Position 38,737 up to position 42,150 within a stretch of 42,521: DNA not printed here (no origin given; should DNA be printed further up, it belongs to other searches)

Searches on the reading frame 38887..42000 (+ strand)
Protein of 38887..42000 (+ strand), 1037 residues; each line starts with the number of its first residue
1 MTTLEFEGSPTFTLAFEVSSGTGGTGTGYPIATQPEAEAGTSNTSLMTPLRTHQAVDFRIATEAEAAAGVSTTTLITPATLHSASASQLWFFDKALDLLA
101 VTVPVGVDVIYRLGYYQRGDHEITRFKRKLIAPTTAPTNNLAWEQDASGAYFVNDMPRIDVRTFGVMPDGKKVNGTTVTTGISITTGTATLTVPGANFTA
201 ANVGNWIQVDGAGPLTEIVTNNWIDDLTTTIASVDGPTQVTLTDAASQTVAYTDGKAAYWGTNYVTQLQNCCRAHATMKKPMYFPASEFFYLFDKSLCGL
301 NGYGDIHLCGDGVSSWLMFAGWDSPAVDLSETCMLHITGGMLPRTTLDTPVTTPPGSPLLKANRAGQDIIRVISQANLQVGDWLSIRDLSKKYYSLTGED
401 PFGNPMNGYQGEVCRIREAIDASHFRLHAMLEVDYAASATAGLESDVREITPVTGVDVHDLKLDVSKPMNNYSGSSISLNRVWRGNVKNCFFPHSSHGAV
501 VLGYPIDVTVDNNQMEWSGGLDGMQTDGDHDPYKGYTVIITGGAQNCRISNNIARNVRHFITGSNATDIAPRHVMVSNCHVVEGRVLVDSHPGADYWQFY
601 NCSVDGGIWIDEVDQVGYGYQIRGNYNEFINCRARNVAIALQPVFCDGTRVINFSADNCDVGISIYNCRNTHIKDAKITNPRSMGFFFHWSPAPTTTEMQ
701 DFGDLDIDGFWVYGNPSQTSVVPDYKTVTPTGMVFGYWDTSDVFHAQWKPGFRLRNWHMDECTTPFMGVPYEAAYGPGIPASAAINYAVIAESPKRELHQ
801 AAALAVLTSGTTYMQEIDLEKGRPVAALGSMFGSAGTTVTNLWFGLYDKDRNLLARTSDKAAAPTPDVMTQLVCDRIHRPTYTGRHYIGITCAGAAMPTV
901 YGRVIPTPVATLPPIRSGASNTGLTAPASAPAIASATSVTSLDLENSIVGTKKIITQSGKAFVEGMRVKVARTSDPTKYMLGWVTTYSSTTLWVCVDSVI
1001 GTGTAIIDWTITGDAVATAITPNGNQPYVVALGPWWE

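Call 52: search_protein_families(library=phrogs, proteins=[window:38887-42000:+], max_evalue=0.001)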
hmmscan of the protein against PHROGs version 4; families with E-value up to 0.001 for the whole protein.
window:38887-42000:+ (1037 aa): 2 families
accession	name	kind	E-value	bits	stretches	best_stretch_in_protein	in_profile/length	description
phrog_910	-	tail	1.3e-07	32.2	0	30-57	141-168/497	tail collar fiber protein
phrog_34368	-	unknown function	0.00021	21.5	1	28-82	132-186/344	-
